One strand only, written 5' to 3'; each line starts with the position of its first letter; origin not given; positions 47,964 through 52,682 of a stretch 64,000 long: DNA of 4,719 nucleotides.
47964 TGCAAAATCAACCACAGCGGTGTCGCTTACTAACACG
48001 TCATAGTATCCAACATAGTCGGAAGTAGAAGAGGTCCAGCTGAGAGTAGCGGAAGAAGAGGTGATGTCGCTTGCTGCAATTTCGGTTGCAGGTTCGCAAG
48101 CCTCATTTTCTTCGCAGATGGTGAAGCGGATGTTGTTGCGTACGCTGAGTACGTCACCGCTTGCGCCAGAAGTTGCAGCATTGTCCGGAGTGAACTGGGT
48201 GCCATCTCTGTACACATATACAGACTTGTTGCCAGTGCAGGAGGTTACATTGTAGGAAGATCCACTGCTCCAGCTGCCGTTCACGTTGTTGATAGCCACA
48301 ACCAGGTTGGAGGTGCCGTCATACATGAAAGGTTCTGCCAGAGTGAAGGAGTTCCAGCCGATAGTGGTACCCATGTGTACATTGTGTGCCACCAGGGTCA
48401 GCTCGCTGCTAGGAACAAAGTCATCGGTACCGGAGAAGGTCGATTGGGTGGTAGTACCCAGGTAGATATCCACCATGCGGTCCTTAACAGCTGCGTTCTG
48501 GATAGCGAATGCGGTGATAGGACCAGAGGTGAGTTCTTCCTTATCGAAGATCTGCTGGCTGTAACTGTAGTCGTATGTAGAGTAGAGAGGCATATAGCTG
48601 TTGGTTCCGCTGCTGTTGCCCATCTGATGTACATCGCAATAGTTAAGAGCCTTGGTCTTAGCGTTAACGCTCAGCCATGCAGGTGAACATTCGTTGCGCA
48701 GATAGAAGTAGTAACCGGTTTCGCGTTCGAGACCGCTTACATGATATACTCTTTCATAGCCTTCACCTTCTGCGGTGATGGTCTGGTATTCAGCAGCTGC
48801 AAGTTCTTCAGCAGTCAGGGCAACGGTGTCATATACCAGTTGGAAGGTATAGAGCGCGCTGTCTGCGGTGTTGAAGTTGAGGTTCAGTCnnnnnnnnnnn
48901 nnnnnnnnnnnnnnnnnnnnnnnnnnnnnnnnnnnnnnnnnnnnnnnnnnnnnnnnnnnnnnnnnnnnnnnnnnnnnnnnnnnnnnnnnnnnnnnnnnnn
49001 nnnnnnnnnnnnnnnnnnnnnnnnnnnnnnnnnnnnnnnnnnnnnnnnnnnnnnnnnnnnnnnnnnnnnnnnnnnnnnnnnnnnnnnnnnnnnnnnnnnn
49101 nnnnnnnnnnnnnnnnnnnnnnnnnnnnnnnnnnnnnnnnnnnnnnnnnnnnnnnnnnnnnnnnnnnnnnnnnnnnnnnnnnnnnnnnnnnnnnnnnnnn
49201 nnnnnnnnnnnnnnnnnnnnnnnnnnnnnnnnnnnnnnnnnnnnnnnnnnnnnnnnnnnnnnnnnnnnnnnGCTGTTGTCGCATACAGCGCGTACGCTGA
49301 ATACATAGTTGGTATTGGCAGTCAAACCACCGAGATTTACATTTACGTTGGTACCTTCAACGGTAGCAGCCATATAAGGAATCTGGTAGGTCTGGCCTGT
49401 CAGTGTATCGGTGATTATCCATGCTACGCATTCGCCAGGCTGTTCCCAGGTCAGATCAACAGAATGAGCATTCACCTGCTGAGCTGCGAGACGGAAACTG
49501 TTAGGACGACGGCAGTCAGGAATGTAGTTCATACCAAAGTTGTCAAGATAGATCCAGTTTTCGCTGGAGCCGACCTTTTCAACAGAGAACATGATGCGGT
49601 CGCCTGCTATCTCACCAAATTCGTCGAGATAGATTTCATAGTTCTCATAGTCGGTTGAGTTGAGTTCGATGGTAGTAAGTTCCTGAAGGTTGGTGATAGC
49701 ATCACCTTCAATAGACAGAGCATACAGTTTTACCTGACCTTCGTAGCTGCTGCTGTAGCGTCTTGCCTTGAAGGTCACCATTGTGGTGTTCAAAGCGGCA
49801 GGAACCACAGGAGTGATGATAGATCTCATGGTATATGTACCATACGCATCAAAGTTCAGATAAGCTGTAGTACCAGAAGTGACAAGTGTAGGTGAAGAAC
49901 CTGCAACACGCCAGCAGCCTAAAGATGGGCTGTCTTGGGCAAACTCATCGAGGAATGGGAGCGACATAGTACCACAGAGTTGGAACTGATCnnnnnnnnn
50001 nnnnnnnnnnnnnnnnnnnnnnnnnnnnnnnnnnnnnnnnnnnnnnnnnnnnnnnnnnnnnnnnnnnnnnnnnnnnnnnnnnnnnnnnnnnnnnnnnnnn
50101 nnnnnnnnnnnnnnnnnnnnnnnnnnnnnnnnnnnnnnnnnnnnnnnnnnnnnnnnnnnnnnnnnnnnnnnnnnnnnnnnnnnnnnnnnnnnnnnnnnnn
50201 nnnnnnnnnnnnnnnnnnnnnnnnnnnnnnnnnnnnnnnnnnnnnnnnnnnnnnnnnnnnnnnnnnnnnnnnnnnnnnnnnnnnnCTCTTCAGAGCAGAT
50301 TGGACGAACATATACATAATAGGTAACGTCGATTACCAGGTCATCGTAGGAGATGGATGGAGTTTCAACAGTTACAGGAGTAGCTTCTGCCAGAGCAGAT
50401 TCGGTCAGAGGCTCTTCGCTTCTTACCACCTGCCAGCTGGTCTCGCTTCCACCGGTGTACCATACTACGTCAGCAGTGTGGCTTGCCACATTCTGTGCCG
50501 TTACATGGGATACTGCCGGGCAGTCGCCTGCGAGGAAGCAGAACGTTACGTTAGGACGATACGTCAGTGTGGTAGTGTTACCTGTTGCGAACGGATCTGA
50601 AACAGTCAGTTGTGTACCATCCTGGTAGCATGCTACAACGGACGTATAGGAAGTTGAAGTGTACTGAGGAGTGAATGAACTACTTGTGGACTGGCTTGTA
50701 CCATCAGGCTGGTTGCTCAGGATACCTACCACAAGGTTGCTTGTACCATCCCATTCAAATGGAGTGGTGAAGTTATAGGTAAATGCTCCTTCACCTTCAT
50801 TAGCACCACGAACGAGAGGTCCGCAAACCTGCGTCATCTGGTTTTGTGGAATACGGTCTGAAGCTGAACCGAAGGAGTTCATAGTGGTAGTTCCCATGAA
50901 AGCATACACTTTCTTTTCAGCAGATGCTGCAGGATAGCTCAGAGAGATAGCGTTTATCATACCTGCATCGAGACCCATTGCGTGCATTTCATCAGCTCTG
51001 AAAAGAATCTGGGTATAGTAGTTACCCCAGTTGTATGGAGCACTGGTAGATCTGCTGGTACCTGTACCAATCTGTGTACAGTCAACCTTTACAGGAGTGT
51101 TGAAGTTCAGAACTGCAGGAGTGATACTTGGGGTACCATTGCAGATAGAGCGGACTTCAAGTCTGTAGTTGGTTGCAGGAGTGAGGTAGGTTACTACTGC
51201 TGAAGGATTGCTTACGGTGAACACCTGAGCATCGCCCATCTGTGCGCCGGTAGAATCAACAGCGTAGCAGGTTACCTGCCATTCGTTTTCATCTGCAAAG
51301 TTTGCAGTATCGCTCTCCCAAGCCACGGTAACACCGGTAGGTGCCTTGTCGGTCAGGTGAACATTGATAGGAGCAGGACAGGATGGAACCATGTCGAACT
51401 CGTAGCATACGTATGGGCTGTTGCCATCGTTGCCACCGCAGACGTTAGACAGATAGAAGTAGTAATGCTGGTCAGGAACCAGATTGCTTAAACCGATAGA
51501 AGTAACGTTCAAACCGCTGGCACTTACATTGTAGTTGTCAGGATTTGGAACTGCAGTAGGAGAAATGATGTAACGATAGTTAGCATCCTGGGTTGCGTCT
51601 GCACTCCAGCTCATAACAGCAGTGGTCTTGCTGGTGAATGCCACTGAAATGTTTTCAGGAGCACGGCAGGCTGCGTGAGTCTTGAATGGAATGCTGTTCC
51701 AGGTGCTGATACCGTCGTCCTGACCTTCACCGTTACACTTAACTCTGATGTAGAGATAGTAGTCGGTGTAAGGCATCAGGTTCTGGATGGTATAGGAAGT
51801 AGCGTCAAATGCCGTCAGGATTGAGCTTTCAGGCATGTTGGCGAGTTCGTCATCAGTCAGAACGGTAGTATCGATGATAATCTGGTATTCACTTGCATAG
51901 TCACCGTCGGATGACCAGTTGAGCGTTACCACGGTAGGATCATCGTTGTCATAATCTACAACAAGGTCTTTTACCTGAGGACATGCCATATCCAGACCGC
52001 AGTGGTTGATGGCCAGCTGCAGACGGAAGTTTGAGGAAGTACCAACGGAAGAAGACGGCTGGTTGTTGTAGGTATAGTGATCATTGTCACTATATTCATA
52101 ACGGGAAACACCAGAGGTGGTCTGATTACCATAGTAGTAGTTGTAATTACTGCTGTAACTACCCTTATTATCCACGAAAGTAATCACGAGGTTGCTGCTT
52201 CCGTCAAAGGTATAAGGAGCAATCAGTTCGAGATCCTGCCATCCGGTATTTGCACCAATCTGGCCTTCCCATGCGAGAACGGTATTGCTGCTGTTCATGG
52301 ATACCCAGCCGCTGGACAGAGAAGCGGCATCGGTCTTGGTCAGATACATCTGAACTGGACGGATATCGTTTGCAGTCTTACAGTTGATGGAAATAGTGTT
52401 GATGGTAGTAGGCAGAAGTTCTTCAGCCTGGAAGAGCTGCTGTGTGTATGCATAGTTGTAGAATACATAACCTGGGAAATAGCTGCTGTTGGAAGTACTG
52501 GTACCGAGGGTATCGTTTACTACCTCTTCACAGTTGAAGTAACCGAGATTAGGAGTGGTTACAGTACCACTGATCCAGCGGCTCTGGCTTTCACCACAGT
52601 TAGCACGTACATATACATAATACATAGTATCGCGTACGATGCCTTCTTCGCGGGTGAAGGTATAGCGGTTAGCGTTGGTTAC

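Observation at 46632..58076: Six copies of an unassigned, Cys-bracketed ~180-aa module that opens each block of the giant protein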

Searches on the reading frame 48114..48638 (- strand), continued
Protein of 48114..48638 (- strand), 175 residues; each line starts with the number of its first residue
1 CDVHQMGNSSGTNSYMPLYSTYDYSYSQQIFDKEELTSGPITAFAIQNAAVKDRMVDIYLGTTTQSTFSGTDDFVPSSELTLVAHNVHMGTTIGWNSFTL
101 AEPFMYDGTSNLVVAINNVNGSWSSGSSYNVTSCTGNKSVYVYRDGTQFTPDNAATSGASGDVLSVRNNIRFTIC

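Call 68: search_protein_families(library=pfam, proteins=[P0145, P0100, P0092, P0127, P0087, P0043], max_evalue=0.0001)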
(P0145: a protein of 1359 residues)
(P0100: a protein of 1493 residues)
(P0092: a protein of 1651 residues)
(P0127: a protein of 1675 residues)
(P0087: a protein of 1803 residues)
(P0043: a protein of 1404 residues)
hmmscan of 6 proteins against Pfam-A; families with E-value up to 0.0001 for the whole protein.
P0145 (1359 aa): 0 families

P0100 (1493 aa): 4 families
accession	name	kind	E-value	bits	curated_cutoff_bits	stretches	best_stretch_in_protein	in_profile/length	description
PF13860.13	FlgD_ig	-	4.2e-08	33.5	27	1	1430-1476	22-71/79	FlgD Ig-like domain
PF00041.27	fn3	-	7.9e-06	26.4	25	1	454-522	16-80/84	Fibronectin type III domain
PF18962.6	Por_Secre_tail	-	1.2e-05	26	27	1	1411-1491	2-75/75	Secretion system C-terminal sorting domain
PF22544.2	HYDIN_VesB_CFA65-like_Ig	-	2e-05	25.1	25.5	0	703-806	1-98/100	HYDIN/CFA65/VesB-like, Ig-like domain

P0092 (1651 aa): 2 families
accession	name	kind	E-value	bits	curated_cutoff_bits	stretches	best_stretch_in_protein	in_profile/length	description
PF00041.27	fn3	-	2.4e-10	40.9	25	1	974-1050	2-71/84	Fibronectin type III domain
PF13620.12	CarboxypepD_reg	-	6.8e-07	30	32.3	1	583-655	3-81/82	Carboxypeptidase regulatory-like domain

P0127 (1675 aa): 8 families
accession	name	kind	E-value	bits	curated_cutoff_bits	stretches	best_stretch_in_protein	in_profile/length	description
PF13620.12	CarboxypepD_reg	-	1.1e-41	141.4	32.3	3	1493-1570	1-81/82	Carboxypeptidase regulatory-like domain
PF13715.12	CarbopepD_reg_2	-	1.6e-24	86.1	32.2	3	1494-1573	1-79/88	CarboxypepD_reg-like domain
PF22544.2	HYDIN_VesB_CFA65-like_Ig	-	4.3e-08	33.7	25.5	1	479-580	1-96/100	HYDIN/CFA65/VesB-like, Ig-like domain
PF18962.6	Por_Secre_tail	-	6.7e-07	30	27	1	1592-1672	2-74/75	Secretion system C-terminal sorting domain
PF13860.13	FlgD_ig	-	6.8e-07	29.6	27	1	1610-1662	23-75/79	FlgD Ig-like domain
PF25020.1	TTR_TEN1-4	-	1.7e-06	28.3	27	0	1492-1568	7-83/86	Teneurin TTR-like domain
PF08308.17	PEGA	-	5e-06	26.8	20.8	0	1531-1572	28-69/71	PEGA domain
PF16371.11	MetallophosN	-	1.6e-05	25.4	35.6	0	1048-1083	1-33/77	N terminal of Calcineurin-like phosphoesterase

P0087 (1803 aa): 1 family
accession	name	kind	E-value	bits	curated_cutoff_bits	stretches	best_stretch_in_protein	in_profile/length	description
PF18962.6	Por_Secre_tail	-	7.4e-11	42.6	27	1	1727-1793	2-66/75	Secretion system C-terminal sorting domain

P0043 (1404 aa): 0 families

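Call 78: find_homologous_proteins(query=A7, max_evalue=1e-10)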
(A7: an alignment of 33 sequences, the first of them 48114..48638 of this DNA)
Query A7 (33 sequences) (175 aa, profile of the alignment): 54 proteins with E <= 1e-10 among 4901 candidates.
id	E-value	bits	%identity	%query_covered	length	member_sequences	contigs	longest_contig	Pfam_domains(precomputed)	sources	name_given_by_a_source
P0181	4.5e-60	221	35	89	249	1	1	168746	-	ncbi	ncbi:MAG: hypothetical protein V4561_13585, partial [Bacteroidota bacterium]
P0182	2.9e-55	205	32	95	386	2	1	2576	-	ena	-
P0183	2.4e-52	196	30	87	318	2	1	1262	PF00041.28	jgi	-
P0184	8.8e-52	194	32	90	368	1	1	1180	PF00041.28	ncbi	ncbi:MAG: hypothetical protein EOO88_55880, partial [Pedobacter sp.]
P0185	4.9e-51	191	32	59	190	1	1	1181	-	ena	-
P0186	1.4e-49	187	29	97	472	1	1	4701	PF20009.5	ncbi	ncbi:MAG: GEVED domain-containing protein, partial [Bacteroidota bacterium]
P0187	4.4e-48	182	29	80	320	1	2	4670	-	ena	-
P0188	5.4e-48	181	35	91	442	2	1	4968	-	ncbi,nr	ncbi:MAG: hypothetical protein IKX51_01095, partial [Bacteroidales bacterium]|nr:hypothetical protei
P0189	6.6e-46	175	27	76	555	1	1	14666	-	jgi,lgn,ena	-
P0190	2.5e-45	173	37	64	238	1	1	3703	-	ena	-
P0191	3.2e-45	172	33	93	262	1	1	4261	-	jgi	-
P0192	9.0e-45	171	36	65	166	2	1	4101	-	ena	-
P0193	9.1e-45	171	30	83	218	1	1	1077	-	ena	-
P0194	1.8e-44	170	36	73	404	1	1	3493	PF13306.13,PF13855.13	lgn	-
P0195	2.7e-44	169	44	80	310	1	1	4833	-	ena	-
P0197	1.9e-43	166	31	83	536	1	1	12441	PF13229.13,PF05048.20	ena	-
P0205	2.7e-39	153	29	80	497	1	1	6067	PF13229.13,PF07602.18,PF13290.14,PF05048.20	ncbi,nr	ncbi:MAG: chitobiase/beta-hexosaminidase C-terminal domain-containing protein [Armatimonadetes bacte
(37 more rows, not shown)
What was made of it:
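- On T9SS cargo protein (obligate association of the module with T9SS): Homologues are also named from Acidobacteriota and Armatimonadota (call 78).
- It is attached to very different payloads or occurs alone (call 78). In several homologues the module accompanies a separate putative enzyme domain (Peptidase_C10, beta-helix; call 78).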

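Call 80: search_solved_structures(query=A7, max_evalue=10, show_alignments=2)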
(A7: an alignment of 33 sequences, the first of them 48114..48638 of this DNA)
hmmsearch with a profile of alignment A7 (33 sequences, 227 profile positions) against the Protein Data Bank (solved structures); distinct sequences matched with E-value up to 10: 1.
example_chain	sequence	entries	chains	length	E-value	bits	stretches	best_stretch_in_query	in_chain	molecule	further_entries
6n3r_A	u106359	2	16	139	2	11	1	10-43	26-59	Galectin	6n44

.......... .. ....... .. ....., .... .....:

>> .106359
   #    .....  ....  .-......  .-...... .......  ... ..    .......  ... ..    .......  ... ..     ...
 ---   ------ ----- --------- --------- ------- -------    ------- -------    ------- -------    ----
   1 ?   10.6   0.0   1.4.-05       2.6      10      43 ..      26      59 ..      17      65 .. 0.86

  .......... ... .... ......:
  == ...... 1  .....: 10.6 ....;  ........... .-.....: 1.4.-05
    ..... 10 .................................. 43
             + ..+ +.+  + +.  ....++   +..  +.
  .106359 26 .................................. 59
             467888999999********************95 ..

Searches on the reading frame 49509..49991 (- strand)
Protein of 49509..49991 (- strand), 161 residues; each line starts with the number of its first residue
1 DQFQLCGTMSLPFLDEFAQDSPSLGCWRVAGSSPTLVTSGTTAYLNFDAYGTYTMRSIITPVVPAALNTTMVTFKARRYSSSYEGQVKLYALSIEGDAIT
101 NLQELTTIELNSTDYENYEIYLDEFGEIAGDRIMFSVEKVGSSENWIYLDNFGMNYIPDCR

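Call 49: search_protein_families(library=pfam, proteins=[window:49509-49991:-], max_evalue=0.1)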
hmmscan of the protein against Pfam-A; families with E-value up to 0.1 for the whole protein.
window:49509-49991:- (161 aa): 1 family
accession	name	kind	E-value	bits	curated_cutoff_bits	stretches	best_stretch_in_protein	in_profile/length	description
PF07434.16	CblD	-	0.093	12.3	25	0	86-128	97-138/296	CblD like pilus biogenesis initiator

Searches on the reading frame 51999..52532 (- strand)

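Call 6: search_protein_families(library=pfam, proteins=[window:51999-52532:-], max_evalue=10)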
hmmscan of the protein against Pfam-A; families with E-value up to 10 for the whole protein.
window:51999-52532:- (178 aa): 1 family
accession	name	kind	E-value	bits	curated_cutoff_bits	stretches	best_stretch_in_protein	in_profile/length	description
PF13313.11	DUF4082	-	0.0004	20.8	28.4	1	81-165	51-138/143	Domain of unknown function (DUF4082)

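Call 7: search_protein_families(library=ncbifam, proteins=[window:51999-52532:-], max_evalue=10)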
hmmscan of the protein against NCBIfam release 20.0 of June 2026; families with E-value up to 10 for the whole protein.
window:51999-52532:- (178 aa): 1 family
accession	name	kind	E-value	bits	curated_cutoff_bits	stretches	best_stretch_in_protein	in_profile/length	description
NF033641.1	antiterm_LoaP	exception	0.14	12.2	125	1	16-75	49-113/166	antiterminator LoaP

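Call 44: search_protein_families(library=phrogs, proteins=[window:51999-52532:-], max_evalue=1)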
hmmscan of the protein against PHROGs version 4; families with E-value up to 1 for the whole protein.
window:51999-52532:- (178 aa): 1 family
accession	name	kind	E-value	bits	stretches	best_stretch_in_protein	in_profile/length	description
phrog_31962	-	unknown function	0.016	16.3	1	103-154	4-54/88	-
